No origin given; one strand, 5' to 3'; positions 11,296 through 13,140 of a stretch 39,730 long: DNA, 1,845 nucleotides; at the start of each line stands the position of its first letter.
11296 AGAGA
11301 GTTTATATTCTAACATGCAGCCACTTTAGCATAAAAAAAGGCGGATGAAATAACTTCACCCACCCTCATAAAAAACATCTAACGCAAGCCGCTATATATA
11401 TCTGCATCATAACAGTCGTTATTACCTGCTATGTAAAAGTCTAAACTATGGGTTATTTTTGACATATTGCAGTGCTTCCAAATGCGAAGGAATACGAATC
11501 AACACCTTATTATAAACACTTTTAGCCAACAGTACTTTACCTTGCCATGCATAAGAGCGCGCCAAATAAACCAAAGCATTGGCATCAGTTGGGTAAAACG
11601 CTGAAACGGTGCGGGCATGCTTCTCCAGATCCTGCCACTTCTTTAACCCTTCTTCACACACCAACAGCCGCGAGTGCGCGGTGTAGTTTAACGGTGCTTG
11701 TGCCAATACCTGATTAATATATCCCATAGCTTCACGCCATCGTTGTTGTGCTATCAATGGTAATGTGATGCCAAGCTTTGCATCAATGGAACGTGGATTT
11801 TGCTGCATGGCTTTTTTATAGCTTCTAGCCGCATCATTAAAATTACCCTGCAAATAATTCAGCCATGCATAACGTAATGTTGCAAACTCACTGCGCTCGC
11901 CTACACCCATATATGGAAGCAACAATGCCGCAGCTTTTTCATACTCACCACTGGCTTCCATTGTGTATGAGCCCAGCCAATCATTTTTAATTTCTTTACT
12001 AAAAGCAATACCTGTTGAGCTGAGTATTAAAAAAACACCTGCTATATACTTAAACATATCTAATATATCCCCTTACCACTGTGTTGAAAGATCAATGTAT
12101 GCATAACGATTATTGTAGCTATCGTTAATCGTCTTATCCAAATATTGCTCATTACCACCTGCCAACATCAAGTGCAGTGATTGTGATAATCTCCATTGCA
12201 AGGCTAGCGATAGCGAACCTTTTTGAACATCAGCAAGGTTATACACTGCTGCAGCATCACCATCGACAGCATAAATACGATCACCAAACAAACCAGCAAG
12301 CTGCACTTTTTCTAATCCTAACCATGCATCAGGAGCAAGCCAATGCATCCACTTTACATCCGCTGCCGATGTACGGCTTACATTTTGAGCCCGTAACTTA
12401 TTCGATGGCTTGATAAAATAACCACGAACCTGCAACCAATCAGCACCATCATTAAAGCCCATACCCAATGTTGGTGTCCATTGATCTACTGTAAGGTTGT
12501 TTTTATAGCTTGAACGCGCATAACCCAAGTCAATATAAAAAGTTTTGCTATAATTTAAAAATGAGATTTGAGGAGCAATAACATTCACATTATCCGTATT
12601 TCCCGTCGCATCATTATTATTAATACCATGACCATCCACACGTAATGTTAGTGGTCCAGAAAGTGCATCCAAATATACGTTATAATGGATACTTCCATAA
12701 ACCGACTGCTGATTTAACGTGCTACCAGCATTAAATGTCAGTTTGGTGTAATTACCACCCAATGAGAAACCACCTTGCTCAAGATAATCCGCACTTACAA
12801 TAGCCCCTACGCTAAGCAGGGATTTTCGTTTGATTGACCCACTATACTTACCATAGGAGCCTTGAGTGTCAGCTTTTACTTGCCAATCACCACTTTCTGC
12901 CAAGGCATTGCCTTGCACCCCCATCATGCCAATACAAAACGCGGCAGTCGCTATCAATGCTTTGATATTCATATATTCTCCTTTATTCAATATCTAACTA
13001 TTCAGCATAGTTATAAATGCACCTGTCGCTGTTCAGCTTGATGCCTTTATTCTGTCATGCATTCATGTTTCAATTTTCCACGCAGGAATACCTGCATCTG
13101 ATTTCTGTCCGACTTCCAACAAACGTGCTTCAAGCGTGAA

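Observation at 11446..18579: Unassigned six-gene operon: TetR::PqqD - ATP-grasp - PLP decarboxylase - urea-transporter::M23 - beta-barrel OMP - TPR protein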

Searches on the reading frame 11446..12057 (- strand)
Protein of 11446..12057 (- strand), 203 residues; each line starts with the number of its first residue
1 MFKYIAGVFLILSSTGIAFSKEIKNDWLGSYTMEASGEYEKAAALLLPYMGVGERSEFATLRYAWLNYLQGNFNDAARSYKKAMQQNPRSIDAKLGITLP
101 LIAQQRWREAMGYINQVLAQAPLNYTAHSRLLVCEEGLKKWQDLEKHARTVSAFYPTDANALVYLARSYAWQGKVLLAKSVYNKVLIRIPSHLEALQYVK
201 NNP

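Call 3: search_protein_families(library=pfam, proteins=[window:11446-12057:-], max_evalue=0.01)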
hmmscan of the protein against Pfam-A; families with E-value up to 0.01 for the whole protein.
window:11446-12057:- (203 aa): 11 families
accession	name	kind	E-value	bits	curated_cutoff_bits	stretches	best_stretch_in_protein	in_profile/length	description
PF14559.12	TPR_19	-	6.9e-12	46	25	1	70-126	4-59/68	Tetratricopeptide repeat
PF07719.23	TPR_2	-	1.1e-10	41.2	27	1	62-89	6-33/34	Tetratricopeptide repeat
PF13428.12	TPR_14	-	2e-10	40.7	23.5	0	60-94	4-38/44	Tetratricopeptide repeat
PF13174.12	TPR_6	-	3.1e-08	34.2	26.3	0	61-90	4-33/33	Tetratricopeptide repeat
PF13432.12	TPR_16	-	1e-05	26.3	32.7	0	102-142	8-48/65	Tetratricopeptide repeat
PF00515.34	TPR_1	-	1.6e-05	25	27.8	0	66-89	10-33/34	Tetratricopeptide repeat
PF12895.13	ANAPC3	-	2.9e-05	24.7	27.2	0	54-114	20-79/82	Anaphase-promoting complex, cyclosome, subunit 3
PF13176.12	TPR_7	-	0.0013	19.1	27.9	0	103-121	11-29/36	Tetratricopeptide repeat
PF23914.1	TPR_CcmH_CycH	-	0.0017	18.7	42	0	68-131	61-127/158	Cytochrome c-type biogenesis protein H TPR domain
PF25062.1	ARM_TT21_N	-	0.0031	17.7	40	0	36-129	113-206/222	Tetratricopeptide repeat protein 21 N-terminal ARM repeat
PF13424.12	TPR_12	-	0.004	17.8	30.1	0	59-84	47-72/77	Tetratricopeptide repeat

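Call 4: search_protein_families(library=ncbifam, proteins=[window:11446-12057:-], max_evalue=0.01)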
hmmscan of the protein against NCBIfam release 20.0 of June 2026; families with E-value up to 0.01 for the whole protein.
window:11446-12057:- (203 aa): 9 families
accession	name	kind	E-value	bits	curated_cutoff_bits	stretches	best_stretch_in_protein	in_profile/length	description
TIGR02917.1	PEP_TPR_lipo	equivalog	1.9e-10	39.3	312.2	1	63-128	267-332/899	XrtA/PEP-CTERM system TPR-repeat protein PrsT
NF040959.1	MamA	equivalog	5e-07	29.4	200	1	32-141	46-155/204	magnetosome protein MamA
NF008756.0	PRK11788.1-4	equivalog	7e-05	22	474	1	68-194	191-317/389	lipopolysaccharide assembly protein LapB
TIGR03939.1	PGA_TPR_OMP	equivalog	0.0003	19.2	366.65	1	59-123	431-495/800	poly-beta-1,6 N-acetyl-D-glucosamine export porin PgaA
TIGR02795.1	tol_pal_ybgF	equivalog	0.0004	21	90.1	0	63-122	45-107/119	tol-pal system protein YbgF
NF047371.1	FlcA_CTERM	equivalog_domain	0.00089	17.8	300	1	33-120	456-536/646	periplasmic flagellar collar protein FlcA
NF008520.0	PRK11447.1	equivalog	0.00091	17.1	858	1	33-142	583-688/1157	cellulose synthase complex outer membrane protein BcsC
NF008757.0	PRK11788.1-5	equivalog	0.0011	18.2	363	1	70-180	193-303/388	lipopolysaccharide assembly protein LapB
TIGR02521.1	type_IV_pilW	equivalog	0.0074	15.9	154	0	59-196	67-206/234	type IV pilus biogenesis/stability protein PilW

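Call 56: search_protein_families(library=padloc, proteins=[window:11446-12057:-], max_evalue=0.01)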
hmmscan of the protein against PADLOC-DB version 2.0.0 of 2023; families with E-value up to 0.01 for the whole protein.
window:11446-12057:- (203 aa): 0 families

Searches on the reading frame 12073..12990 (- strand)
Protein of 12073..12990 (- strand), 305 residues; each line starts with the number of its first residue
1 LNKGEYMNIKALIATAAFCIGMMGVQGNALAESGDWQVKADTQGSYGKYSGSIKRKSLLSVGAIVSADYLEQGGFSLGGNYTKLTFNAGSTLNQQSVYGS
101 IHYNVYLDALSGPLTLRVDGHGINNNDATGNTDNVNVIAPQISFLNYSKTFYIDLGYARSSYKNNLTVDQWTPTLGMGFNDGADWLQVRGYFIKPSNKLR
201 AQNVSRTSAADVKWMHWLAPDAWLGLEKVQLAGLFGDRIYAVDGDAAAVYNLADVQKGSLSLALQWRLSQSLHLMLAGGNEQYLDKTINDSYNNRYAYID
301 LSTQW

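Call 3: search_protein_families(library=pfam, proteins=[window:12073-12990:-], max_evalue=0.01)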
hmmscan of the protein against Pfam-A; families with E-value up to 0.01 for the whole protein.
window:12073-12990:- (305 aa): 0 families

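Call 4: search_protein_families(library=ncbifam, proteins=[window:12073-12990:-], max_evalue=0.01)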
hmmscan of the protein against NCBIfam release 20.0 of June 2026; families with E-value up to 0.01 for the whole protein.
window:12073-12990:- (305 aa): 0 families

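Call 29: find_homologous_proteins(query=window:12073-12972:-)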
Query window:12073-12972:- (299 aa): 127 proteins with E <= 0.001 among 2166 candidates; the best 120 are listed.
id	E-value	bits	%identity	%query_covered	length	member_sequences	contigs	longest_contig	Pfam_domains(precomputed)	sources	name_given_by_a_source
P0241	2.3e-196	669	100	100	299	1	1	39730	-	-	-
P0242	1.3e-184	631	93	100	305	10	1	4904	-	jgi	-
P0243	4.5e-180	616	90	100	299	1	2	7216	-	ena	-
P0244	1.3e-179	614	91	100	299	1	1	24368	-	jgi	-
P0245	4.4e-177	606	88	100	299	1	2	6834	-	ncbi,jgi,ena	-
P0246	5.2e-172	589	86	100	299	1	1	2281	-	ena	-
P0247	3.1e-170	583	85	100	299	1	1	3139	-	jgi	-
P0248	1.7e-155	535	78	100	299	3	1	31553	-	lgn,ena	-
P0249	3.4e-136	472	68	100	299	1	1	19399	-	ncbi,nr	ncbi:MAG: hypothetical protein Q9M20_05265 [Mariprofundaceae bacterium]|nr:hypothetical protein [Mar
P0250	4.1e-134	465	69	100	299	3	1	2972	-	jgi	-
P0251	3.1e-132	459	65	100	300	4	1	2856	-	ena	-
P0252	3.3e-131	455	65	100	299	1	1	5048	-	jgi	-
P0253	6.3e-131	454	67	98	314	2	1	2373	-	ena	-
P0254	4.5e-130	451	66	99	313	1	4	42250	-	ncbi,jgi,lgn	-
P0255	3.5e-129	449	67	99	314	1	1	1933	-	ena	-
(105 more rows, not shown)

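Call 41: predict_structure(alignment_id=A2)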
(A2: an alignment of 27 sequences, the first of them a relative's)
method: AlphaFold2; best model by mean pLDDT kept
length: 299 residues; sequences in the alignment: 27
mean_pLDDT: 90.6   pTM: 0.82
mean pLDDT of the five models: 90.6, 90.3, 90.2, 90.1, 89.3
residues with pLDDT >= 90: 236; 70-90: 35; 50-70: 14; < 50: 14
segments of 3 or more residues with pLDDT < 50: 1-4, 18-26
pLDDT, mean of each block of 10 residues (from residue 1): 54 56 55 95 96 97 91 96 95 96 94 96 87 97 96 93 98 95 98 92 98 86 97 90 90 97 94 97 96 95
secondary structure, 60 per line:
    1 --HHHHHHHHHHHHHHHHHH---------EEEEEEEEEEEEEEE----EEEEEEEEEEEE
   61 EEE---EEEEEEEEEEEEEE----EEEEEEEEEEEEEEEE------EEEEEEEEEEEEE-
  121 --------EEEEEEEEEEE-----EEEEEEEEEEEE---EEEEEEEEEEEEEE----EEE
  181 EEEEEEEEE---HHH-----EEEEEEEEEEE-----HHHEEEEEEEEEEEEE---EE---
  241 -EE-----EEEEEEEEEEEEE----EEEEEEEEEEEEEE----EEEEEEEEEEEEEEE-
elements in order: H3-20 E30-44 E49-63 E67-80 E85-100 E107-119 E129-139 E145-156 E160-173 E178-189 E201-211 E220-232 E249-261 E266-279 E284-298

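Call 44: fold_search(model_id=the predicted structure, library=pdb)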
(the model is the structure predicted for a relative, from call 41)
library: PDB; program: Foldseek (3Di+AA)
matches with E <= 10: 959; with E <= 0.001: 320
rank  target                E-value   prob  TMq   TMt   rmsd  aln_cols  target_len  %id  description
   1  2x9k                  1.9e-07  1.00  0.61  0.65   6.9       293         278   15  Structure of a E.coli porin (released 2011-01-26)
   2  9a32_MODEL_1_A        2.1e-07  1.00  0.56  0.47  10.4       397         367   11  Model of E. coli OmpC by in-cell photo-crosslinking MS and deep learning (released 2023-02-24)
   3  2y0l                  2.1e-07  1.00  0.37  0.32  12.9       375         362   11  Crystal Structure of Pseudomonas Aeruginosa OpdO (released 2011-12-21)
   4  4ctd_B                2.7e-07  1.00  0.53  0.66   5.7       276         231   12  X-ray structure of an engineered OmpG loop6-deletion (released 2014-08-13)
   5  4d5d_A                3.7e-07  1.00  0.58  0.56   6.8       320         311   11  Crystal structure of CymA from Klebsiella oxytoca (released 2015-06-03)
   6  4d5b_A                3.9e-07  1.00  0.58  0.56   7.7       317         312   11  Crystal structure of CymA from Klebsiella oxytoca (released 2015-06-03)
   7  9b8a                  4.3e-07  1.00  0.49  0.30   9.6       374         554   10  Cryo-EM structure of E. coli cellulose synthase subunit C (released 2025-02-19)
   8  2wvp                  4.7e-07  1.00  0.56  0.62   6.3       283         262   14  Synthetically modified OmpG (released 2010-07-14)
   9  3pgr                  5.0e-07  1.00  0.53  0.44   9.3       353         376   10  Asp348Arg mutant of EcFadL (released 2011-05-25)
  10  4d5b_B                8.4e-07  1.00  0.54  0.53   7.2       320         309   11  Crystal structure of CymA from Klebsiella oxytoca (released 2015-06-03)
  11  2r4l_A                8.9e-07  1.00  0.50  0.39   9.1       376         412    9  Crystal structure of the long-chain fatty acid transporter FadL mutant P34A (released 2008-09-16)
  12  4ctd_A                9.3e-07  1.00  0.53  0.65   6.0       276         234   12  X-ray structure of an engineered OmpG loop6-deletion (released 2014-08-13)
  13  4v3h_B                9.3e-07  1.00  0.52  0.51   8.0       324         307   11  Crystal structure of CymA from Klebsiella oxytoca (released 2015-06-03)
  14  4d51                  9.8e-07  1.00  0.55  0.53   8.5       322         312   10  Crystal structure of CymA from Klebsiella oxytoca (released 2015-06-03)
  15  3kvn_X                1.1e-06  1.00  0.43  0.23  16.6       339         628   11  Crystal structure of the full-length autotransporter EstA from Pseudomonas aeruginosa (released 2010-01-26)
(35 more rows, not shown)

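Call 45: search_protein_families(library=pfam, alignment_id=A2, max_evalue=1)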
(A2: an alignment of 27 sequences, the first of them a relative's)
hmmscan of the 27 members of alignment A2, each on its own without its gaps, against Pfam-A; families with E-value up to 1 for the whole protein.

A. member 1, P0241 (299 aa): 1 family
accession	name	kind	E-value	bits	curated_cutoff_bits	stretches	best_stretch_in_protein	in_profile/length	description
PF17441.7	DUF5419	-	0.081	13.5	31.8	1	161-179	12-30/54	Family of unknown function (DUF5419)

B. families by the number of members that match (of 27 scanned): 10 families
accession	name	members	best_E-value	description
PF17441.7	DUF5419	5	0.015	Family of unknown function (DUF5419)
PF03374.19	ANT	3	0.016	Phage antirepressor protein KilAC domain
PF03797.25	Autotransporter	1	0.0053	Autotransporter beta-domain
PF19413.5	YaiO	1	0.0073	YaiO membrane beta barrel domain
PF04755.18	PAP_fibrillin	1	0.082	PAP_fibrillin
PF19247.4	DUF5895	1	0.14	Family of unknown function (DUF5895)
PF20509.3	DUF6735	1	0.15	Family of unknown function (DUF6735)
PF14008.11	Metallophos_C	1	0.15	Iron/zinc purple acid phosphatase-like protein C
PF01609.27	DDE_Tnp_1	1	0.16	Transposase DDE domain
PF02530.20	Porin_2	1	0.25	Porin subfamily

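Call 56: search_protein_families(library=padloc, proteins=[window:12073-12990:-], max_evalue=0.01)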
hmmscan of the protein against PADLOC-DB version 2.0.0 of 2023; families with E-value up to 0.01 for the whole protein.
window:12073-12990:- (305 aa): 0 families
